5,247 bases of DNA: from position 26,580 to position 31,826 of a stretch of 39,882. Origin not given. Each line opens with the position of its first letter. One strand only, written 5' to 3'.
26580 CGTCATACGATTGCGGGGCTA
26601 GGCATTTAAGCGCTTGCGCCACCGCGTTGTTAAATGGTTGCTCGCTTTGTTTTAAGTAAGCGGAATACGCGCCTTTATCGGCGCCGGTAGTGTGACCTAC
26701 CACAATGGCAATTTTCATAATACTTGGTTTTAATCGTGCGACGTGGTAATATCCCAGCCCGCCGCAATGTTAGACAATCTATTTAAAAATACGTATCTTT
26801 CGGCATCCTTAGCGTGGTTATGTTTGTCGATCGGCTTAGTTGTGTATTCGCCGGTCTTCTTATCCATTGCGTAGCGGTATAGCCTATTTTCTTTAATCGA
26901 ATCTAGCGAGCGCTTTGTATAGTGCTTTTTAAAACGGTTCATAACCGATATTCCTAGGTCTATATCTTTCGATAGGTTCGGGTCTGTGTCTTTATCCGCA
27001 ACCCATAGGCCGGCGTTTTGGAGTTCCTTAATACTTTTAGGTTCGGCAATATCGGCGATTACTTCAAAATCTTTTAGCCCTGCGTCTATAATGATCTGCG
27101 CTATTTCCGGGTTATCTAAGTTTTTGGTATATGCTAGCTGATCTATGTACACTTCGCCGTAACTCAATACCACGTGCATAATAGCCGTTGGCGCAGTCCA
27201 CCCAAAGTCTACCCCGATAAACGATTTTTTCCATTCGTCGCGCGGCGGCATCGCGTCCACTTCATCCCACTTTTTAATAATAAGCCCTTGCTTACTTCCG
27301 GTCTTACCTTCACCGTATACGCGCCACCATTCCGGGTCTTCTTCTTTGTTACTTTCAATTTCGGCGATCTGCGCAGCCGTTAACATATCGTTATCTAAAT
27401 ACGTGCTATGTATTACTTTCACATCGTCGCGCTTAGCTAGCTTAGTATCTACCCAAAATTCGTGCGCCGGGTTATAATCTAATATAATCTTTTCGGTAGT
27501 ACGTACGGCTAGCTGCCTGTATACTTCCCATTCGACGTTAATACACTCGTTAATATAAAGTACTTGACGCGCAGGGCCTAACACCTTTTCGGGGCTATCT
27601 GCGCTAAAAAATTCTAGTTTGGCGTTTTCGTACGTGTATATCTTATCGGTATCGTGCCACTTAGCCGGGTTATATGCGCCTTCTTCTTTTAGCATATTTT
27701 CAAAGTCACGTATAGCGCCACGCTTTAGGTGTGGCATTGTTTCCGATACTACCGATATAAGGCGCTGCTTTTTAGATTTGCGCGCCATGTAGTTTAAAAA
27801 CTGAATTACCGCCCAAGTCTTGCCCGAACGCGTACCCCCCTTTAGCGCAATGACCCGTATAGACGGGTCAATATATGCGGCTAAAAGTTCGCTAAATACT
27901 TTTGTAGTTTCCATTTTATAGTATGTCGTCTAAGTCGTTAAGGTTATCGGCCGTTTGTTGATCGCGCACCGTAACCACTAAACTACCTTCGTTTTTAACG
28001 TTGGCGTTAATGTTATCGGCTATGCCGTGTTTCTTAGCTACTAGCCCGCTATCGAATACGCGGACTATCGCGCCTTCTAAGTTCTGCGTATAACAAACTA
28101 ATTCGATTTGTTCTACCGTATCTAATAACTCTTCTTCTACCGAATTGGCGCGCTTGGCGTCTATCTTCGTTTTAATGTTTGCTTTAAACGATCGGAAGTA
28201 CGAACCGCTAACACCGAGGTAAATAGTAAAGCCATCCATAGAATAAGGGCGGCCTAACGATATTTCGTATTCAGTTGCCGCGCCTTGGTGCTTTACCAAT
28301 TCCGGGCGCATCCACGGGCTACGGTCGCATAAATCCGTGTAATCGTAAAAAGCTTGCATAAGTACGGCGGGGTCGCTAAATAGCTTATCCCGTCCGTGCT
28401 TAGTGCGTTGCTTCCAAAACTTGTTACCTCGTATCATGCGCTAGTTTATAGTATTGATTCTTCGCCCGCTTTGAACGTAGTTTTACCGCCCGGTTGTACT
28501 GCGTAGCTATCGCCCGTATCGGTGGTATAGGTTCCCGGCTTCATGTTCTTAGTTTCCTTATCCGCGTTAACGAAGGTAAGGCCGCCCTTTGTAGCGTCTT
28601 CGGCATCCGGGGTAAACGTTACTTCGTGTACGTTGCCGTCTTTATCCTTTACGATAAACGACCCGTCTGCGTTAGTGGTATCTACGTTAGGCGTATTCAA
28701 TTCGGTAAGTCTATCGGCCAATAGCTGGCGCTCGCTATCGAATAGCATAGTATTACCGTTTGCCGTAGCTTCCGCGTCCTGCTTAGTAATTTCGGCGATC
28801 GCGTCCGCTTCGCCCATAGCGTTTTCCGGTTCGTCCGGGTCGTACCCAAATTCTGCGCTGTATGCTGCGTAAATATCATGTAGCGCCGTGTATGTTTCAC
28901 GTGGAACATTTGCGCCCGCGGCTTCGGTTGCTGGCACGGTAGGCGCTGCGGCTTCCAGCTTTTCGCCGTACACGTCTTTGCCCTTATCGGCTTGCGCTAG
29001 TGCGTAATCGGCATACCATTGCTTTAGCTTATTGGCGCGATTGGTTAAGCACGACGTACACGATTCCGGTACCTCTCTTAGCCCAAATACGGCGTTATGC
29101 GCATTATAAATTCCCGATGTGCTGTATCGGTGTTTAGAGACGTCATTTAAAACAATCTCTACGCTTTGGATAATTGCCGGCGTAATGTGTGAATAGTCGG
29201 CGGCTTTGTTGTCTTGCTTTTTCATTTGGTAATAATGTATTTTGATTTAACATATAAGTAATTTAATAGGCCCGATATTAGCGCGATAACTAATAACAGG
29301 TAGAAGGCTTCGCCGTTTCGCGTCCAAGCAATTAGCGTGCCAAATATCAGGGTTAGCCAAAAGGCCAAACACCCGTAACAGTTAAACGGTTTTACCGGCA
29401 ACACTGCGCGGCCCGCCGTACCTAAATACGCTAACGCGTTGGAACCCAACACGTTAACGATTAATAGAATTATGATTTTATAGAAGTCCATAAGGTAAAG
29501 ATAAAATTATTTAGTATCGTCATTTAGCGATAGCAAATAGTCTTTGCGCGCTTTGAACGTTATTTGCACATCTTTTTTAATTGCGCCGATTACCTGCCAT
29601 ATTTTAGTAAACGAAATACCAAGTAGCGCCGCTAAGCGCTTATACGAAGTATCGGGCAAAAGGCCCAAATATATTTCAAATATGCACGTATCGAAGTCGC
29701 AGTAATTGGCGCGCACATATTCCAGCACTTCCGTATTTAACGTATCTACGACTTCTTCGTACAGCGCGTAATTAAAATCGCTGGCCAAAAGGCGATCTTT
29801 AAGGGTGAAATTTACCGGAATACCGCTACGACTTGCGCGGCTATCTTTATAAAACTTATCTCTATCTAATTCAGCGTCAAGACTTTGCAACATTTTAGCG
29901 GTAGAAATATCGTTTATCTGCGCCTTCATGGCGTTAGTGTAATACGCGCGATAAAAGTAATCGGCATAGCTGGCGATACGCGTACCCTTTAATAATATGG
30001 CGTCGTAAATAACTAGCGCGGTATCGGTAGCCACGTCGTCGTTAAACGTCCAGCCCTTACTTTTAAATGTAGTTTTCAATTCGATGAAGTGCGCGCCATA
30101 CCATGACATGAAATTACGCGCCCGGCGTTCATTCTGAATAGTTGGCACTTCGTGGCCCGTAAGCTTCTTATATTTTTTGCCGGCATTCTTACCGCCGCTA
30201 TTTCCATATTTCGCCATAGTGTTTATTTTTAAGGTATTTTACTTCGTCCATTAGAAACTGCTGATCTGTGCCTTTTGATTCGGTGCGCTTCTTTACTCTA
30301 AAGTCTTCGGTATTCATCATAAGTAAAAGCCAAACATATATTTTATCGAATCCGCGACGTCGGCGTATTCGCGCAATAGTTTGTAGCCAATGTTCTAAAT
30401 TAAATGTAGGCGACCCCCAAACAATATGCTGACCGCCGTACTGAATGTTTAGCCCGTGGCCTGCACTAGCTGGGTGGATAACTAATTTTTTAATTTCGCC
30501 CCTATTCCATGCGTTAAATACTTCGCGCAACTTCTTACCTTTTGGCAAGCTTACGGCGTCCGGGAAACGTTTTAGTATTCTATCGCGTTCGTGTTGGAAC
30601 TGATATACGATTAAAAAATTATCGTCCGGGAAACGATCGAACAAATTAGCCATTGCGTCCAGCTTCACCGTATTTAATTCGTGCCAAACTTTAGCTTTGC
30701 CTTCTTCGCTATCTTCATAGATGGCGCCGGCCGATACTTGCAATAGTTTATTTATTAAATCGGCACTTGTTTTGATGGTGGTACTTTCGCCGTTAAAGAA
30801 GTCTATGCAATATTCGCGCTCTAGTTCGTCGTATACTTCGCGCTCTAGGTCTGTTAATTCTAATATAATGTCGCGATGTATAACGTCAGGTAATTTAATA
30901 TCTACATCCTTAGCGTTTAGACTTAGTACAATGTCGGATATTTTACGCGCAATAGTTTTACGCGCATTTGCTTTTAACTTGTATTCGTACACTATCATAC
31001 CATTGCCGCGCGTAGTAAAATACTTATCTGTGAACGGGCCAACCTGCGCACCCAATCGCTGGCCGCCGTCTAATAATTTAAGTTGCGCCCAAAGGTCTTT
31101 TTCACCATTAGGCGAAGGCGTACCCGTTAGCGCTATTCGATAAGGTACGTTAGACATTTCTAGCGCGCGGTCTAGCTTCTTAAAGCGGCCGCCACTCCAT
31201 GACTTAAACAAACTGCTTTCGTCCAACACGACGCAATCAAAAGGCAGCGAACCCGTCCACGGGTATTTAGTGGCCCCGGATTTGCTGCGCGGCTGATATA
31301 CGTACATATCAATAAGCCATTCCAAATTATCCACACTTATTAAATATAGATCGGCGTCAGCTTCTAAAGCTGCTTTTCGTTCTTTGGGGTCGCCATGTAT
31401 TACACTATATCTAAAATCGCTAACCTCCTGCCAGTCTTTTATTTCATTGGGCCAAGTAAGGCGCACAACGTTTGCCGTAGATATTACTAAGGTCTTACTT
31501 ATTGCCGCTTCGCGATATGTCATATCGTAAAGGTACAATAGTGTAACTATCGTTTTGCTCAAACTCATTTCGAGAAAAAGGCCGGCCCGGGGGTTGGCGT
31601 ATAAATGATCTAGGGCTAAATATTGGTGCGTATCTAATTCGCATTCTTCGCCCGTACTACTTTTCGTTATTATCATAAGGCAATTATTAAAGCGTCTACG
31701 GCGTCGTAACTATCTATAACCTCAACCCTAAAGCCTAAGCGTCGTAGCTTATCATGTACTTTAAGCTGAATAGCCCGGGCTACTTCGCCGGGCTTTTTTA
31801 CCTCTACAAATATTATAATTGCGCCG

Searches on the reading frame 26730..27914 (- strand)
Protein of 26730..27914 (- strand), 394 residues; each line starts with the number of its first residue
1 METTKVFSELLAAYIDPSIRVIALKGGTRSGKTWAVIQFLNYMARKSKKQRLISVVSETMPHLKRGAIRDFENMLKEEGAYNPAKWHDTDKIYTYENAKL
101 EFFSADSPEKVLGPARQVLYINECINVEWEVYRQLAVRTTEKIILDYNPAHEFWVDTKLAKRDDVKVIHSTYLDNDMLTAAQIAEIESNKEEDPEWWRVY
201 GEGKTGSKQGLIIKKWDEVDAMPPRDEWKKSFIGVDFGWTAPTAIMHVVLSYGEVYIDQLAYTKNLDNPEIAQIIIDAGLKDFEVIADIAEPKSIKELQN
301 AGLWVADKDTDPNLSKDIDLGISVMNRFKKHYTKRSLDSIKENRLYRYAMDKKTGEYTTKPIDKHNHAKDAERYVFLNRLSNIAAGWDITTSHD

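Call 11: search_protein_families(library=pfam, proteins=[window:26730-27914:-], max_evalue=0.01)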
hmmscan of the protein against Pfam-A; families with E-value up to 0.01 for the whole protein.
window:26730-27914:- (394 aa): 3 families
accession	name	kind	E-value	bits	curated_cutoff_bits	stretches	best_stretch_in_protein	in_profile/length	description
PF04466.19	Terminase_3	-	4.7e-11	43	23.2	1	23-203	6-200/201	Phage terminase large subunit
PF17288.8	Terminase_3C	-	4.4e-05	24.3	26.7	1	236-375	1-152/155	Terminase RNAseH like domain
PF03237.21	Terminase_6N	-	0.00018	21.7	22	1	26-214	4-209/215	Terminase large subunit, T4likevirus-type, N-terminal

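Call 12: search_protein_families(library=phrogs, proteins=[window:26730-27914:-], max_evalue=0.001)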
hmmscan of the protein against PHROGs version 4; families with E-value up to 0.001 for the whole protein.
window:26730-27914:- (394 aa): 6 families
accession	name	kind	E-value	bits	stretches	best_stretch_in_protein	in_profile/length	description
phrog_2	-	head and packaging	9.1e-38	131.5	1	16-382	275-595/807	terminase large subunit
phrog_5653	-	head and packaging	8.5e-23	82.1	1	208-384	6-185/199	terminase large subunit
phrog_6672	-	head and packaging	5.9e-21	75.5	1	252-380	4-130/145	terminase large subunit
phrog_3717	-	head and packaging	1.9e-20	74.4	1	5-244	9-266/277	terminase large subunit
phrog_22023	-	unknown function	8.8e-12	46.5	1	153-267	36-152/153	-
phrog_10250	-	head and packaging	1.2e-05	26.1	1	192-378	5-214/228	terminase large subunit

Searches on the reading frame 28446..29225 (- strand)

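Call 34: search_protein_families(library=phrogs, max_evalue=0.001, proteins=[window:28446-29225:-])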
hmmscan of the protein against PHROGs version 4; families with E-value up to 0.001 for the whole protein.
window:28446-29225:- (259 aa): 0 families

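Call 66: search_protein_families(library=pfam, max_evalue=10, proteins=[window:28446-29225:-])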
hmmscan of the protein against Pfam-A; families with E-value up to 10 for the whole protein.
window:28446-29225:- (259 aa): 2 families
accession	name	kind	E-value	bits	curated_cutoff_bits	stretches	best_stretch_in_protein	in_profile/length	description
PF14064.11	HmuY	-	0.017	15.7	27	1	111-218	52-155/157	HmuY protein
PF03178.21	CPSF_A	-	0.2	11.4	27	1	162-214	157-211/319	CPSF A subunit region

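Call 88: search_protein_families(library=ncbifam, max_evalue=0.01, proteins=[window:28446-29225:-])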
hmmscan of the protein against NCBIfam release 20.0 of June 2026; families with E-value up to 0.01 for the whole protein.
window:28446-29225:- (259 aa): 0 families

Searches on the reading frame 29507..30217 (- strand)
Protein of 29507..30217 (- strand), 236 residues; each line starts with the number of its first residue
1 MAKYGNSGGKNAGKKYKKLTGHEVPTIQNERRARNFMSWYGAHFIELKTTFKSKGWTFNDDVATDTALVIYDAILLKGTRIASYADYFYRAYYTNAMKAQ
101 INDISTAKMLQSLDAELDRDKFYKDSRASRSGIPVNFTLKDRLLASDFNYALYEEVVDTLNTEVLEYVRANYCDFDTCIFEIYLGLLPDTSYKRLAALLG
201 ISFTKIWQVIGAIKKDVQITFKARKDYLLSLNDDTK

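Call 34: search_protein_families(library=phrogs, max_evalue=0.001, proteins=[window:29507-30217:-])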
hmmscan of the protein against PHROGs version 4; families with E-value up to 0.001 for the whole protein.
window:29507-30217:- (236 aa): 0 families

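Call 65: search_solved_structures(query=window:29507-30217:-, max_evalue=10)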
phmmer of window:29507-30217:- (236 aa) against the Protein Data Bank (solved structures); distinct sequences matched with E-value up to 10: 2.
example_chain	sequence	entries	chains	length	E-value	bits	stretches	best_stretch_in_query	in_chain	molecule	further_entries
3vk9_A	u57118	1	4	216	0.34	13.9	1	15-157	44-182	Glutathione S-transferase delta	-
2dsh_A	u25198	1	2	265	1.1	12.2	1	70-99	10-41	diphthine synthase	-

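Call 66: search_protein_families(library=pfam, max_evalue=10, proteins=[window:29507-30217:-])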
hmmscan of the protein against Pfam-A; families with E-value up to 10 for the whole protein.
window:29507-30217:- (236 aa): 0 families

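Call 88: search_protein_families(library=ncbifam, max_evalue=0.01, proteins=[window:29507-30217:-])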
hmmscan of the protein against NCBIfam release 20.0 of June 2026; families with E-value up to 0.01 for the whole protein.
window:29507-30217:- (236 aa): 0 families

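Call 94: predict_structure(protein=window:29507-30217:-)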
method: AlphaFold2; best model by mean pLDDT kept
length: 236 residues; sequences in the alignment: 1
mean_pLDDT: 46.2   pTM: 0.39
mean pLDDT of the five models: 46.2, 43.8, 42.1, 37.5, 27.2
residues with pLDDT >= 90: 0; 70-90: 19; 50-70: 60; < 50: 157
segments of 3 or more residues with pLDDT < 50: 1-11, 95-236
pLDDT, mean of each block of 10 residues (from residue 1): 34 51 62 72 70 66 65 56 55 49 38 43 38 29 33 34 39 36 38 41 45 36 36 37
secondary structure, 60 per line:
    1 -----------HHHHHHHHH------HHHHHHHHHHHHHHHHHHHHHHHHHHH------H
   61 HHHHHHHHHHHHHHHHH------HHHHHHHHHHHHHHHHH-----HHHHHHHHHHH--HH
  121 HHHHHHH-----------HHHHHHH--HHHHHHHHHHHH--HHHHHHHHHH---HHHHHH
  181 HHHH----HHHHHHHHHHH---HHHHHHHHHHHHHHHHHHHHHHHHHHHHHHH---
elements in order: H12-20 H27-53 H60-77 H84-100 H106-116 H119-127 H139-145 H148-159 H162-171 H175-184 H189-199 H203-233

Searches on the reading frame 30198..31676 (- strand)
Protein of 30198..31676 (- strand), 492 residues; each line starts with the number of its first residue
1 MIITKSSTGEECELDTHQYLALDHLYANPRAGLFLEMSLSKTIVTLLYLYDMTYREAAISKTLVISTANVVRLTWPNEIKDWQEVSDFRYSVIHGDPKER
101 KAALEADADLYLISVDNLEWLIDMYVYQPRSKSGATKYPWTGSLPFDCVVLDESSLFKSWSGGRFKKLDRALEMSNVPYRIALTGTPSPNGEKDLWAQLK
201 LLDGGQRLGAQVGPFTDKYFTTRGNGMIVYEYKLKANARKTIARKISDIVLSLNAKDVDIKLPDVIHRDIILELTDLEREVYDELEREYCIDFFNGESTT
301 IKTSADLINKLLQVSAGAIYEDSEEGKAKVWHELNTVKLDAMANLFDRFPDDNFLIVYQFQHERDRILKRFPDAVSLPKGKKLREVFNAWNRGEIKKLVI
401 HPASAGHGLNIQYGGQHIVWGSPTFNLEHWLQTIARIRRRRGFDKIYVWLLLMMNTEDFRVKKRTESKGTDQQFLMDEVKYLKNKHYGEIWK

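Call 11: search_protein_families(library=pfam, proteins=[window:30198-31676:-], max_evalue=0.01)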
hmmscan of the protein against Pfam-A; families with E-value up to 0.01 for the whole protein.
window:30198-31676:- (492 aa): 2 families
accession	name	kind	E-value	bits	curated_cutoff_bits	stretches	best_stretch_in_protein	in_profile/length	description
PF00176.29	SNF2-rel_dom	-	6.6e-21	75.1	24.9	1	26-313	13-280/290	SNF2-related domain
PF00271.37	Helicase_C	-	0.0044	17.7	23.5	0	380-439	51-108/110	Helicase conserved C-terminal domain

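Call 12: search_protein_families(library=phrogs, proteins=[window:30198-31676:-], max_evalue=0.001)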
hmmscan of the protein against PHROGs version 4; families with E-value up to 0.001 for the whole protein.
window:30198-31676:- (492 aa): 3 families
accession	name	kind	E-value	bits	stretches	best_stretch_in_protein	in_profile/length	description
phrog_62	-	DNA, RNA and nucleotide metabolism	1.7e-115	388.2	1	14-489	697-1146/1881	DNA helicase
phrog_11354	-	unknown function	2.3e-20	73.4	1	387-481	16-110/116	-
phrog_16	-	DNA, RNA and nucleotide metabolism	1e-14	54.8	1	10-481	269-624/986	DNA helicase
